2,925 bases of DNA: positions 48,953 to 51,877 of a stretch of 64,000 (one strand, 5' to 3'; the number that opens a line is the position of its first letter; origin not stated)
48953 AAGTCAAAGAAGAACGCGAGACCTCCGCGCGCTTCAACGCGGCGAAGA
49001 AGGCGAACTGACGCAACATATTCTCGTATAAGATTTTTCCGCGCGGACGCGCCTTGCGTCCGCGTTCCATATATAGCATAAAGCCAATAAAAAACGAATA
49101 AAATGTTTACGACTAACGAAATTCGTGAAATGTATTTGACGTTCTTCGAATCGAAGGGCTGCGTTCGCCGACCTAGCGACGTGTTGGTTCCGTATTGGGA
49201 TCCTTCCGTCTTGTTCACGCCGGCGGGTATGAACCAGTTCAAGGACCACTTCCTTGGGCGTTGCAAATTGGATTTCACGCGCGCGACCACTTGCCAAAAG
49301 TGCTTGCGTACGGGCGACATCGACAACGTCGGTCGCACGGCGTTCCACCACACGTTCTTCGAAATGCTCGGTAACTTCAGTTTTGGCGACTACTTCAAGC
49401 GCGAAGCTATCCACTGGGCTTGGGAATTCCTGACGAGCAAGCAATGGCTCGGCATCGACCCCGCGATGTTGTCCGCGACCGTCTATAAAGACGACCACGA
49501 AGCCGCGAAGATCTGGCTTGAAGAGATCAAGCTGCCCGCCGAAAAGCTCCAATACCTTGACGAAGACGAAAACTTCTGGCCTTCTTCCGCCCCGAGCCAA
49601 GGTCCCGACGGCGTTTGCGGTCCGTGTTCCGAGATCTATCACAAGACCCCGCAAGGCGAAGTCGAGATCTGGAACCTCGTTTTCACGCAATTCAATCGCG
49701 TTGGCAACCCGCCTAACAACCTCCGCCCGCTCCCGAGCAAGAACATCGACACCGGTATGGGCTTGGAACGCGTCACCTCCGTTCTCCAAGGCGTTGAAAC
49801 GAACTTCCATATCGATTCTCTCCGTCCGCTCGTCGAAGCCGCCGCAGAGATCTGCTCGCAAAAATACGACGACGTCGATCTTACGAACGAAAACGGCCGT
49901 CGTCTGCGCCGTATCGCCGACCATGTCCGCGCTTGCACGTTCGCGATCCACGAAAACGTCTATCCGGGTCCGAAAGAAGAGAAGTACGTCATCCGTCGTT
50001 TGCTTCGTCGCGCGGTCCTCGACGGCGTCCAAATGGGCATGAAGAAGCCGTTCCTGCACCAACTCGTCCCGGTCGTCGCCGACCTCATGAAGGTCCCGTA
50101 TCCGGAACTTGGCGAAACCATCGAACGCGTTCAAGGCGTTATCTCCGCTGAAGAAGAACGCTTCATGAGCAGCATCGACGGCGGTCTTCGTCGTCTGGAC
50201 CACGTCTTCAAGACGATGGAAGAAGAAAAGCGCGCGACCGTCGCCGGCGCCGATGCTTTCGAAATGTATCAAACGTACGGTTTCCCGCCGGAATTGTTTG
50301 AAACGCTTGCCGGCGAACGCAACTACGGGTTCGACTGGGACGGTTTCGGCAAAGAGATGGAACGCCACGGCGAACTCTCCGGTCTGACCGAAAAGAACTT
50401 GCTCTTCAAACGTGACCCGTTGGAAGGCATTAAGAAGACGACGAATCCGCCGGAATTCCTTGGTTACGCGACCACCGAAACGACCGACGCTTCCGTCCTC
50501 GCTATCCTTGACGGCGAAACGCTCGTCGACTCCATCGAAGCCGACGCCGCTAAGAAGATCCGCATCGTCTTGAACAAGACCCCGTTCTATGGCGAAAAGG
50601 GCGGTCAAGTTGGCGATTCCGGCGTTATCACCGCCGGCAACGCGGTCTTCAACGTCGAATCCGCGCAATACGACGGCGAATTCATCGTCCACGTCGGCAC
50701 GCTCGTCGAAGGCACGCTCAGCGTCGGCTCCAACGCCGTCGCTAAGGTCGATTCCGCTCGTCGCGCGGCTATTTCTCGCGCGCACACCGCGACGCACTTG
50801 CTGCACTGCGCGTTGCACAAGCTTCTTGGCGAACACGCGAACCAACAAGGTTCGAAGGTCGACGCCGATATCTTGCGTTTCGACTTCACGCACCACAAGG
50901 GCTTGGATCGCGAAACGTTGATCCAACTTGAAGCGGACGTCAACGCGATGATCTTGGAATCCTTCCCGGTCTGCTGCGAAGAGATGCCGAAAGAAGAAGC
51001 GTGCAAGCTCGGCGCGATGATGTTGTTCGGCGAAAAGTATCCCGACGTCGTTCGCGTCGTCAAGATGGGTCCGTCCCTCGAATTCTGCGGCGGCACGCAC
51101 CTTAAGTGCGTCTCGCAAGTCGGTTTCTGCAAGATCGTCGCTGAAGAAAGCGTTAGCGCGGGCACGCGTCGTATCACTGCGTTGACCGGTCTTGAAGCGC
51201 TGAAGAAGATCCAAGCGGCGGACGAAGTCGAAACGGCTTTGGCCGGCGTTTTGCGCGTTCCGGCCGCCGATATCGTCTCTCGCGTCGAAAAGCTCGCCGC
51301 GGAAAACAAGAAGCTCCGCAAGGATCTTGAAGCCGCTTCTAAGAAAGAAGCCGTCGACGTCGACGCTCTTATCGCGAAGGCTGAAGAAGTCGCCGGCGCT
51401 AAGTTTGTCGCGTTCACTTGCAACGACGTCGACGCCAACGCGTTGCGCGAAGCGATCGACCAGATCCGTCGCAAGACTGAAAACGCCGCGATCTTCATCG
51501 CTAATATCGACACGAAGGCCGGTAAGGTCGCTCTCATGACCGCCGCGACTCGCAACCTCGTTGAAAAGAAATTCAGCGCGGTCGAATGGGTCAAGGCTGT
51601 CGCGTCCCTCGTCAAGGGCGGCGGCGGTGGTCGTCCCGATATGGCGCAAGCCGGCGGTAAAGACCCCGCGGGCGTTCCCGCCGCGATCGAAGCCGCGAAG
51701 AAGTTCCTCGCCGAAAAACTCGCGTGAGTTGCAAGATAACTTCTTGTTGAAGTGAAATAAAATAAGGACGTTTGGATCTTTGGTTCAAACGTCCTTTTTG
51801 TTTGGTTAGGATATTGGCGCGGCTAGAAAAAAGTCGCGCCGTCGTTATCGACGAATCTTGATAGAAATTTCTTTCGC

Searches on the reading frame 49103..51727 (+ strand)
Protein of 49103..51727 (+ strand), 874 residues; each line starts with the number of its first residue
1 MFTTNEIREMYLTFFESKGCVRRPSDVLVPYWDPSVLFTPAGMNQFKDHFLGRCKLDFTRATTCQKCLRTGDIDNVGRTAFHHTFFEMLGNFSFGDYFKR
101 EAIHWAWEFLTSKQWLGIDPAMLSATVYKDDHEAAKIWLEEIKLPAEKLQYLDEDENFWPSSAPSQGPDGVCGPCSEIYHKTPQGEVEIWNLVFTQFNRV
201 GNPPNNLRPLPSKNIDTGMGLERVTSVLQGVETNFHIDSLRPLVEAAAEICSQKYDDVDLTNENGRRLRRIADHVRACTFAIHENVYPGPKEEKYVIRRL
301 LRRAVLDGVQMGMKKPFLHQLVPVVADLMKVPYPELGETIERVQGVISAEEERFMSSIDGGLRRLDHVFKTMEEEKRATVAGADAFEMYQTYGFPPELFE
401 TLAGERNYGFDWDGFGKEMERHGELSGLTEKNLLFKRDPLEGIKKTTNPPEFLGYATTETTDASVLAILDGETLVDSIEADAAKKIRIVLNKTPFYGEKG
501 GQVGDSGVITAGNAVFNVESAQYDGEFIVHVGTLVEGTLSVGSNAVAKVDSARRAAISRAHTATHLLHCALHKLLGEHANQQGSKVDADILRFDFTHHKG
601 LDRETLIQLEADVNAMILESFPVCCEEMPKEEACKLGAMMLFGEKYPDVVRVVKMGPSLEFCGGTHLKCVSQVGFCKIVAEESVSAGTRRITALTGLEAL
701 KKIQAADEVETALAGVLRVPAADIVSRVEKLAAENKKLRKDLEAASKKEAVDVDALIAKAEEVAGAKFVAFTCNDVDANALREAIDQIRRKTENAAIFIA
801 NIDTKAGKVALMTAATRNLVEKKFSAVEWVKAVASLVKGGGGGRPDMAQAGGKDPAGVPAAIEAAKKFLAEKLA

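Call 30: search_protein_families(library=pfam, proteins=[window:49103-51727:+], max_evalue=0.001)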
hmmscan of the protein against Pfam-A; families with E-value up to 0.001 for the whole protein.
window:49103-51727:+ (874 aa): 3 families
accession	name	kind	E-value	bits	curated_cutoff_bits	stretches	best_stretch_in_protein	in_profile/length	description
PF01411.24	tRNA-synt_2c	-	4.7e-161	537.5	30.3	1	6-552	1-551/552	tRNA synthetases class II (A)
PF02272.25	DHHA1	-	1.6e-16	61.1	25.9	1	767-871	3-102/102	DHHA1 domain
PF07973.19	tRNA_SAD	-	9.4e-13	48.4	24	1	650-691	1-43/44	Threonyl and Alanyl tRNA synthetase second additional domain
